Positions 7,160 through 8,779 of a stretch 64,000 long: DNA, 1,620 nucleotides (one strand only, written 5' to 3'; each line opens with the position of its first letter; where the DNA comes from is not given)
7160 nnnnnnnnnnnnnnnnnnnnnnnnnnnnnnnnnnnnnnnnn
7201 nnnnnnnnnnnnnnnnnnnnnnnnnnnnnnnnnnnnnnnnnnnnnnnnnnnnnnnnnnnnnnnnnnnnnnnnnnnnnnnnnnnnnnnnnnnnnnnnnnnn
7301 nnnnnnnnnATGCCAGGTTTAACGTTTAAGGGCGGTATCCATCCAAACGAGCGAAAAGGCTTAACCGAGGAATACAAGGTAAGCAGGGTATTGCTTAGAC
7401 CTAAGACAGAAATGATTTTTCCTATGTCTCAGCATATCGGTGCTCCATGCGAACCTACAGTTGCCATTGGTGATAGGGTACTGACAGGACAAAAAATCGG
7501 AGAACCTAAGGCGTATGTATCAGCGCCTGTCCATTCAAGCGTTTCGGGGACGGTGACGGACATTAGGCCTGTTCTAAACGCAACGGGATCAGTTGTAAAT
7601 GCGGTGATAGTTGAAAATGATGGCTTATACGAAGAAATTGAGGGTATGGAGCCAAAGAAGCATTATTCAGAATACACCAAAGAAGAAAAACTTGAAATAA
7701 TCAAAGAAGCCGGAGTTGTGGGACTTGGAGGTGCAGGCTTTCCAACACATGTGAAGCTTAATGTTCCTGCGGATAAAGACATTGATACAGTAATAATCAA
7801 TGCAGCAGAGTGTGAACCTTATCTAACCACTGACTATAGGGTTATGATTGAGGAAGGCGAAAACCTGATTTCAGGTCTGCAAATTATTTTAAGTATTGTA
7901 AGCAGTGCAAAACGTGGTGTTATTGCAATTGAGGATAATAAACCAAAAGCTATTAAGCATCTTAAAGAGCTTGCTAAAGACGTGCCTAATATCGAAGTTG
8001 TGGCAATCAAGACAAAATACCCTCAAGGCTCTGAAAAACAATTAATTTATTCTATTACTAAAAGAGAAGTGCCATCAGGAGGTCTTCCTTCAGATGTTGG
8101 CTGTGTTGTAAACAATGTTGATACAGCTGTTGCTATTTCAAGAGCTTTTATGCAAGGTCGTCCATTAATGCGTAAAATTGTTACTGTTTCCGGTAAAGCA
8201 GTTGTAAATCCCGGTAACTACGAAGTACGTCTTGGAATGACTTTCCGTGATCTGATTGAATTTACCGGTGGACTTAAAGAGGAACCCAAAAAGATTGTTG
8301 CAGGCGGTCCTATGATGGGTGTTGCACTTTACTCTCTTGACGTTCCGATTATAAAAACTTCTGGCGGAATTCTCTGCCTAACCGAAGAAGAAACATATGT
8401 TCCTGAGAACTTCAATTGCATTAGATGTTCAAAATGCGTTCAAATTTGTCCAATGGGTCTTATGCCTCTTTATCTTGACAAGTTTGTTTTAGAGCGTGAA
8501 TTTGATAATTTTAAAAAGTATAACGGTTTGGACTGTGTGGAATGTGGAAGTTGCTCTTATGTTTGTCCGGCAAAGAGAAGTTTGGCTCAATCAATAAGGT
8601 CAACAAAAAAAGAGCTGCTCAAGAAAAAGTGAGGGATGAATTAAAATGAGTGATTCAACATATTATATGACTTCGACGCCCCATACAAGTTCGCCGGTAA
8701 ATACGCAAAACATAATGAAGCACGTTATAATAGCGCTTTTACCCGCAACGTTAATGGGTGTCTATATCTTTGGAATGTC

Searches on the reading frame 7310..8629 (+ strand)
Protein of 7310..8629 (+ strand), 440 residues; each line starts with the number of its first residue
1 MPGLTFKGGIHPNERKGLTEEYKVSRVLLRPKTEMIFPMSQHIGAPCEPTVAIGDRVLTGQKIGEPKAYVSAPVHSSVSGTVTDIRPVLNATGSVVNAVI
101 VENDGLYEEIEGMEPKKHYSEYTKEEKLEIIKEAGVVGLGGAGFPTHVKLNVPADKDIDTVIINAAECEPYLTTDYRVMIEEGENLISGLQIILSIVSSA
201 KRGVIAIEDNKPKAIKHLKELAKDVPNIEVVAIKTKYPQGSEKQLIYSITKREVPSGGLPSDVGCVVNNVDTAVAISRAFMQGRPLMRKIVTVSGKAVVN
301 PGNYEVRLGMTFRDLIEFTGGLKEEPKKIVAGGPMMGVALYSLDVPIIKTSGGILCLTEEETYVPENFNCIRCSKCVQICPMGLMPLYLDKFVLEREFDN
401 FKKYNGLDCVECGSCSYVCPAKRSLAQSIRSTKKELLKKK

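Call 7: find_related_loci(query=window:7310-8629:+, collection=genome_contigs, flank=3000)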
Query window:7310-8629:+ (440 aa) in genome_contigs; peptide patterns used: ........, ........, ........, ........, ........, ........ (x = any residue, [..] = any of these).
184 stretches matched a pattern; 16 encode a relative of the query (tblastn E <= 1e-3); 16 distinct loci.
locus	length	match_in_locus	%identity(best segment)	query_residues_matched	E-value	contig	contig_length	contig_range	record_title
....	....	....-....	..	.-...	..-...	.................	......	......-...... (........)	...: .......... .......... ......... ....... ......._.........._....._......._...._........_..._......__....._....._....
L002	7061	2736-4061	52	5-440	1e-140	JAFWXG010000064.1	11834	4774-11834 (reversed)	MAG: Clostridia bacterium isolate RGIG6154 Sheep_Rectum-1__c265221, whole genome shotgun sequence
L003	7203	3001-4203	48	37-438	8e-113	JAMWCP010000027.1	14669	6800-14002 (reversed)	MAG: Candidatus Omnitrophota bacterium isolate QZM4_1.bins.254.Tibet NODE_11573_length_14669_cov_1.376771, whole genome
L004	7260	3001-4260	46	14-436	5e-111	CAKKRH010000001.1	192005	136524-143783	Omnitrophica bacterium GWA2_41_15 isolate Hainich-H52-bin157-1 genome assembly, contig: H52-bin157_1_Hain_H52_02um_R3_9_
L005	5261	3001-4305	45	4-436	4e-108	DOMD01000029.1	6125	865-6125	MAG TPA_asm: Candidatus Omnitrophota bacterium isolate UBA12090 contig_16771, whole genome shotgun sequence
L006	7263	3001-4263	44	13-436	1e-100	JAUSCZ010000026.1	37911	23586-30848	MAG: Candidatus Omnitrophota bacterium isolate E14_concoct.bin.43 E14_k141_136590, whole genome shotgun sequence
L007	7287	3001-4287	39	3-438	3e-97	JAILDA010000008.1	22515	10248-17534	MAG: Clostridia bacterium isolate RUI008 k141_9974759_flag=0_multi=10.5508_len=22515, whole genome shotgun sequence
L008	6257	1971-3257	39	3-438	6e-97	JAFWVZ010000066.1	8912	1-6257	MAG: Bacillota bacterium isolate RGIG6121 Sheep_Omasum.Co__c1017317, whole genome shotgun sequence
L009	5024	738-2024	39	3-438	9e-96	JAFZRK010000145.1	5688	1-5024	MAG: Bacillota bacterium isolate RGIG8029 Water_buffalos_Rumen-1__c1004631, whole genome shotgun sequence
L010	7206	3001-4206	29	36-429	3e-41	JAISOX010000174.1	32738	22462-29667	MAG: Treponema sp. isolate Iy174_bin62 k119_787191, whole genome shotgun sequence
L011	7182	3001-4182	29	36-429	1e-40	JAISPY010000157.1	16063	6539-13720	MAG: Treponema sp. isolate Kf353_bin104 k119_3827202, whole genome shotgun sequence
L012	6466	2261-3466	28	36-429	3e-40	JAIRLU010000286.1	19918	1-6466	MAG: Treponema sp. isolate Cc175_bin63 k119_3298898, whole genome shotgun sequence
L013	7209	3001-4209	28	36-429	3e-39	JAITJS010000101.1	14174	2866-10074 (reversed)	MAG: Treponema sp. isolate Pcl387_bin184 k119_489217, whole genome shotgun sequence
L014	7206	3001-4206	27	36-429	5e-38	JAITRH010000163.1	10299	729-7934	MAG: Treponema sp. isolate Roe453_bin17 k119_2711325, whole genome shotgun sequence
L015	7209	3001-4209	26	36-429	4e-37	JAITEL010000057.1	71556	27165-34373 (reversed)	MAG: Treponema sp. isolate Nm470_bin53 k119_3154420, whole genome shotgun sequence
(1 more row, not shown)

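Call 12: find_related_loci(query=window:7310-8629:+, collection=metagenome_contigs, flank=2500)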
Query window:7310-8629:+ (440 aa) in metagenome_contigs; peptide patterns used: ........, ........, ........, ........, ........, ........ (x = any residue, [..] = any of these).
217 stretches matched a pattern; 4 encode a relative of the query (tblastn E <= 1e-3); 4 distinct loci.
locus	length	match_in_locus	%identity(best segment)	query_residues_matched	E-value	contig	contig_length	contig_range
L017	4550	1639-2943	45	4-436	1e-109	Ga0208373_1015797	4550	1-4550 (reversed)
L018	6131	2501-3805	45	4-436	6e-109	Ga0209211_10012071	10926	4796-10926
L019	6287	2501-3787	39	3-438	1e-97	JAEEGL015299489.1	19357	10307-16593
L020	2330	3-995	49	97-429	4e-99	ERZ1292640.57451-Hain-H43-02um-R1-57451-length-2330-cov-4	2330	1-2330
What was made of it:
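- Tried and rejected: Close relatives through RnfC in genome and metagenome collections: best 54% and 49% identity (calls 7, 12).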

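Call 13: find_homologous_proteins(query=window:7310-8629:+, max_evalue=1e-80)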
Query window:7310-8629:+ (440 aa): 7988 proteins with E <= 1e-80 among 8000 candidates; the best 120 are listed.
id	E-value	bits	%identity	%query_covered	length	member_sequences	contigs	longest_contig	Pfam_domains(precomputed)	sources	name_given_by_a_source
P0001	2.1e-291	984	100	100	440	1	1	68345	PF13375.13,PF10531.16,PF12797.13,PF00037.33,PF13746.12,PF12838.13,PF01512.23,PF13237.12,PF13187.12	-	-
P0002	1.8e-207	708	71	100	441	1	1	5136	PF13375.13,PF12837.13,PF13484.12,PF12838.13,PF13534.12,PF10531.16,PF12797.13,PF00037.33,PF01512.23,PF13237.12,PF13183.12,PF13187.12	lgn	-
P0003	4.9e-190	650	63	100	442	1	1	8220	PF14697.12,PF13375.13,PF10531.16,PF12797.13,PF12837.13,PF00037.33,PF13484.12,PF12838.13,PF01512.23,PF13237.12,PF13187.12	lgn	-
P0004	2.2e-188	645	61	100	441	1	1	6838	PF13375.13,PF10531.16,PF12797.13,PF12837.13,PF00037.33,PF12838.13,PF01512.23,PF13237.12,PF12800.13,PF13187.12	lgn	-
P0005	1.1e-180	619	60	100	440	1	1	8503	PF14697.12,PF13375.13,PF12837.13,PF13484.12,PF12838.13,PF12800.13,PF10531.16,PF12797.13,PF00037.33,PF01512.23,PF13237.12,PF13183.12,PF13187.12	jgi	jgi:electron transport complex protein RnfC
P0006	8.1e-180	616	59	100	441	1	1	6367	PF13375.13,PF10531.16,PF12797.13,PF12837.13,PF00037.33,PF13484.12,PF12838.13,PF01512.23,PF13237.12,PF13183.12,PF13187.12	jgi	jgi:electron transport complex protein RnfC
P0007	1.3e-179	616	62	99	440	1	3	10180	PF13375.13,PF10531.16,PF12837.13,PF12838.13,PF01512.23,PF13237.12,PF13183.12,PF13187.12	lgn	-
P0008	3.5e-179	614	61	99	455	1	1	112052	PF13375.13,PF10531.16,PF12797.13,PF00037.33,PF12838.13,PF01512.23,PF13237.12,PF13183.12,PF13187.12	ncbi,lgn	-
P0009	6.2e-179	613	61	99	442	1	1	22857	PF13375.13,PF10531.16,PF12797.13,PF00037.33,PF12838.13,PF01512.23,PF13237.12,PF13187.12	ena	-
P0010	6.9e-179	613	61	99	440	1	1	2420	PF13375.13,PF10531.16,PF12797.13,PF12838.13,PF01512.23,PF13237.12,PF13187.12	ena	-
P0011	7.0e-179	613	59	100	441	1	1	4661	PF13375.13,PF10531.16,PF12797.13,PF12837.13,PF00037.33,PF13484.12,PF12838.13,PF01512.23,PF13237.12,PF13183.12,PF13187.12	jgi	jgi:electron transport complex protein RnfC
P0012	2.3e-178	612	60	100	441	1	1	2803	PF13375.13,PF10531.16,PF12797.13,PF00037.33,PF12838.13,PF13534.12,PF01512.23,PF13237.12,PF13183.12,PF13187.12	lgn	-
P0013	5.0e-178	610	62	99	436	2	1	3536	PF13375.13,PF10531.16,PF12838.13,PF01512.23,PF13237.12,PF13187.12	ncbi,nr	ncbi:MAG: electron transport complex subunit RsxC, partial [Defluviitaleaceae bacterium]|nr:electron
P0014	1.0e-177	609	60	100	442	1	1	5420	PF13375.13,PF10531.16,PF12797.13,PF00037.33,PF12838.13,PF01512.23,PF13237.12,PF13187.12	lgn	-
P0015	1.1e-177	609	60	100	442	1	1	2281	PF14697.12,PF13375.13,PF12837.13,PF13746.12,PF13484.12,PF12838.13,PF13534.12,PF12800.13,PF10531.16,PF12797.13,PF00037.33,PF01512.23,PF13237.12,PF13183.12,PF13187.12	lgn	-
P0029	9.0e-176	603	62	99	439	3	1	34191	PF13375.13,PF10531.16,PF13746.12,PF12838.13,PF01512.23,PF13237.12,PF13187.12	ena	-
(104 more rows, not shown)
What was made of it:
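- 7310..12175 (+): The rnfCDGEAB operon that the leader precedes. RnfC homologues in call 13.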

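Call 14: find_encoding_contigs(protein=P0002, flank=3000, max_places=3)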
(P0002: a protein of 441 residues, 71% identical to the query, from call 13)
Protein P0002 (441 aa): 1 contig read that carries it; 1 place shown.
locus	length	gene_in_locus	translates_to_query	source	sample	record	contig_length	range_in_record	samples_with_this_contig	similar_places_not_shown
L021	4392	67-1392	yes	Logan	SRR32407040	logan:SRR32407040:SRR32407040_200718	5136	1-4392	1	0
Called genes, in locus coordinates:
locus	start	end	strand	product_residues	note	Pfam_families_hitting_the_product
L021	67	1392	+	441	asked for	PF13375:RnfC_N, PF01512:Complex1_51K, PF10531:SLBB, PF00037:Fer4 (faint), PF12838:Fer4_7, PF13187:Fer4_9, PF13237:Fer4_10, PF13534:Fer4_17 (weak), +4 more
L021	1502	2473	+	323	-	PF03116:NQR2_RnfD_RnfE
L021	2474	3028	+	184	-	PF04205:FMN_bind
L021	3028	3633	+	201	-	PF02508:Rnf-Nqr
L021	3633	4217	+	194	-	PF02508:Rnf-Nqr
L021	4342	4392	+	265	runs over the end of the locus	?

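Call 15: find_encoding_contigs(protein=P0003, flank=3000, max_places=3)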
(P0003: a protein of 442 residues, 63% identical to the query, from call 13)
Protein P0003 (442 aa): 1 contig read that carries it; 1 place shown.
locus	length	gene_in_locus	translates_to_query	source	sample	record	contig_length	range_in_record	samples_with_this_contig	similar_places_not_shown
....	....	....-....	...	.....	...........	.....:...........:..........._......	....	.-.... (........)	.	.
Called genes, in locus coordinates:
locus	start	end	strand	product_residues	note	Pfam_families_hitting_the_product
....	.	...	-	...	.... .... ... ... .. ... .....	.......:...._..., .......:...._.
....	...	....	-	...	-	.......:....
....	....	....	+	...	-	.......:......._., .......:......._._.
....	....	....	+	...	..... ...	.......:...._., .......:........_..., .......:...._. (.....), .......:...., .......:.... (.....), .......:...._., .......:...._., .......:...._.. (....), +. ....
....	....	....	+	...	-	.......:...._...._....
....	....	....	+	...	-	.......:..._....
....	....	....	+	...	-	?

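Call 16: find_encoding_contigs(protein=P0004, flank=3000, max_places=3)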
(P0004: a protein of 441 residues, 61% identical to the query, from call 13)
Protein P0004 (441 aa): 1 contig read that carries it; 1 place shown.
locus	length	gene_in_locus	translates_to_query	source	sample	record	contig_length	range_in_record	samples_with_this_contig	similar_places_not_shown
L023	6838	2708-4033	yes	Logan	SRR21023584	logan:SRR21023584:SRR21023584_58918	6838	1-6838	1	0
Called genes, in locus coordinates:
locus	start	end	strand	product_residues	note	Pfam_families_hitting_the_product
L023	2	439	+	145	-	?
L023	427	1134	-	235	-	PF05857:TraX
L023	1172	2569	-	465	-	PF00392:GntR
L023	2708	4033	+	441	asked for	PF13375:RnfC_N, PF01512:Complex1_51K, PF10531:SLBB, PF00037:Fer4 (faint), PF12797:Fer4_2 (faint), PF12800:Fer4_4 (faint), PF12838:Fer4_7 (weak), PF13187:Fer4_9, +2 more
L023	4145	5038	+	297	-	PF03116:NQR2_RnfD_RnfE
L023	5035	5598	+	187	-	PF04205:FMN_bind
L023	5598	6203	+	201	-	PF02508:Rnf-Nqr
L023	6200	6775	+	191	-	PF02508:Rnf-Nqr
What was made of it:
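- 7310..12175 (+): Same gene order in relatives (calls 14-16).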

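Call 54: find_encoding_contigs(protein=P0001, flank=4000, max_places=5)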
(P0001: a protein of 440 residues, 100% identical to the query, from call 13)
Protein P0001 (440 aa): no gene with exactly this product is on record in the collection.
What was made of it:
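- Tried and rejected: The window's own RnfC is not on record in the contig index (call 54).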

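Call 55: find_encoding_contigs(protein=P0007, flank=2500, max_places=2)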
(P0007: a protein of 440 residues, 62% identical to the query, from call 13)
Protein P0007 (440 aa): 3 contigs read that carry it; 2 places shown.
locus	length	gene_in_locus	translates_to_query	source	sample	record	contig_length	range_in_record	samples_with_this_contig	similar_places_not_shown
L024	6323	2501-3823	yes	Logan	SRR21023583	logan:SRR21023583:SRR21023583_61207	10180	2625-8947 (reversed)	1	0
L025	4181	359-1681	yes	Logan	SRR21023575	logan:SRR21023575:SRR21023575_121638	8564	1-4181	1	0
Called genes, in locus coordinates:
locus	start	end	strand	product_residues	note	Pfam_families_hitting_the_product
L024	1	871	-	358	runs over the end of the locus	PF00990:GGDEF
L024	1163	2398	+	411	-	PF07690:MFS_1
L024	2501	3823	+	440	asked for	PF13375:RnfC_N, PF01512:Complex1_51K, PF10531:SLBB, PF12837:Fer4_6 (faint), PF12838:Fer4_7 (weak), PF13183:Fer4_8 (faint), PF13187:Fer4_9 (weak), PF13237:Fer4_10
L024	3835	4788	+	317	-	PF03116:NQR2_RnfD_RnfE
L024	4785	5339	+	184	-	PF04205:FMN_bind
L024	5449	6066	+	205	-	PF02508:Rnf-Nqr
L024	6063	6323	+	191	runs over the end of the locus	PF02508:Rnf-Nqr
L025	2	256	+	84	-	?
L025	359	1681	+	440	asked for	PF13375:RnfC_N, PF01512:Complex1_51K, PF10531:SLBB, PF12837:Fer4_6 (faint), PF12838:Fer4_7 (weak), PF13183:Fer4_8 (faint), PF13187:Fer4_9 (weak), PF13237:Fer4_10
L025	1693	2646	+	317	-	PF03116:NQR2_RnfD_RnfE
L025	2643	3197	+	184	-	PF04205:FMN_bind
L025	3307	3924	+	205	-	PF02508:Rnf-Nqr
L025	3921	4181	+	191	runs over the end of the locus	PF02508:Rnf-Nqr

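Call 56: find_encoding_contigs(protein=P0008, flank=2500, max_places=2)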
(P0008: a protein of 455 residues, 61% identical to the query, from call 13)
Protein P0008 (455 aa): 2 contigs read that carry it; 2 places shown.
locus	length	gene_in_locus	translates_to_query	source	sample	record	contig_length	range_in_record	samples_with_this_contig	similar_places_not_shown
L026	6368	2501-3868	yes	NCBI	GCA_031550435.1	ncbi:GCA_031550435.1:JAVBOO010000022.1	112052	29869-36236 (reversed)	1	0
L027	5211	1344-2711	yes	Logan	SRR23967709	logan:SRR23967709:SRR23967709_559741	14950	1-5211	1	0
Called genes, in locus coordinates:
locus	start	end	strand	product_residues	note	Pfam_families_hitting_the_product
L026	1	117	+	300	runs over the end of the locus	PF00781:DAGK_cat, PF19279:YegS_C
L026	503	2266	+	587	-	PF17297:PEPCK_N, PF00821:PEPCK_GTP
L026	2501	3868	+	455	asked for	PF13375:RnfC_N, PF01512:Complex1_51K, PF13183:Fer4_8 (faint), PF10531:SLBB, PF00037:Fer4 (faint), PF12838:Fer4_7, PF13187:Fer4_9, PF13237:Fer4_10 (weak), +1 more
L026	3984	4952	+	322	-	PF03116:NQR2_RnfD_RnfE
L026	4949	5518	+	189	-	PF04205:FMN_bind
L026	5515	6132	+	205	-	PF02508:Rnf-Nqr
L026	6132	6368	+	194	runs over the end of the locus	PF02508:Rnf-Nqr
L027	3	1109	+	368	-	?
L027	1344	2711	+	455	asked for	PF13375:RnfC_N, PF01512:Complex1_51K, PF13183:Fer4_8 (faint), PF10531:SLBB, PF00037:Fer4 (faint), PF12838:Fer4_7, PF13187:Fer4_9, PF13237:Fer4_10 (weak), +1 more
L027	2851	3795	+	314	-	PF03116:NQR2_RnfD_RnfE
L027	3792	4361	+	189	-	PF04205:FMN_bind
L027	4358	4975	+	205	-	PF02508:Rnf-Nqr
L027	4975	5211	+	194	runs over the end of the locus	PF02508:Rnf-Nqr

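Call 57: find_encoding_contigs(protein=P0009, flank=2500, max_places=2)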
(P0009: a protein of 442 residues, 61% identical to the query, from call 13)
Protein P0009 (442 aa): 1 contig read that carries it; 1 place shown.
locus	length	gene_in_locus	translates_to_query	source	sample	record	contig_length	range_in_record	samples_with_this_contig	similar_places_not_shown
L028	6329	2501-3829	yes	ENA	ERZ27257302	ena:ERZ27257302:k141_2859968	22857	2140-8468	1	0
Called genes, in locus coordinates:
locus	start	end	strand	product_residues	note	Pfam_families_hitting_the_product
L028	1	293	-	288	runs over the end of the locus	PF00561:Abhydrolase_1 (weak)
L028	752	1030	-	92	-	PF07441:BofA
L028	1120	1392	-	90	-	PF10704:DUF2508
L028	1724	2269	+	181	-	PF02518:HATPase_c, PF13589:HATPase_c_3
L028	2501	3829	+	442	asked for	PF13375:RnfC_N, PF01512:Complex1_51K, PF10531:SLBB, PF00037:Fer4 (faint), PF12797:Fer4_2 (faint), PF12838:Fer4_7, PF13187:Fer4_9, PF13237:Fer4_10 (weak)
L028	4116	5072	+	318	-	PF03116:NQR2_RnfD_RnfE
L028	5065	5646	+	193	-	PF04205:FMN_bind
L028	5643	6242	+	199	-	PF02508:Rnf-Nqr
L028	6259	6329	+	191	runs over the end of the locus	PF02508:Rnf-Nqr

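Call 58: find_encoding_contigs(protein=P0029, flank=2500, max_places=2)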
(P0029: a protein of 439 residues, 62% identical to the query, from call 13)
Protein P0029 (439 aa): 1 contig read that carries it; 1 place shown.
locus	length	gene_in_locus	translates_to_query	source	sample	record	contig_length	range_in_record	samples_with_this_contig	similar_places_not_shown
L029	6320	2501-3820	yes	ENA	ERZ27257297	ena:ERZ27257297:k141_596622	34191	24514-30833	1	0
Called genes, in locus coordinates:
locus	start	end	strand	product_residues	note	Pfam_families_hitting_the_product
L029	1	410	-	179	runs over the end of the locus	PF28549:NDPSase_N (weak), PF00293:NUDIX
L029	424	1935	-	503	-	PF13091:PLDc_2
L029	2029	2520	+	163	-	PF02518:HATPase_c, PF13589:HATPase_c_3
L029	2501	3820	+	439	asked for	PF13375:RnfC_N, PF01512:Complex1_51K, PF10531:SLBB, PF13746:Fer4_18 (faint), PF12838:Fer4_7 (weak), PF13187:Fer4_9, PF13237:Fer4_10 (weak)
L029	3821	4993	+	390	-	-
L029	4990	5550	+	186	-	PF04205:FMN_bind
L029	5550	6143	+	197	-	PF02508:Rnf-Nqr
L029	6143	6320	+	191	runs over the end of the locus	PF02508:Rnf-Nqr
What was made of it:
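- Relatives L023 and L024 have spacers of 138 and 102 nt (calls 16, 55), and in L029 the HATPase gene overlaps rnfC (call 58).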
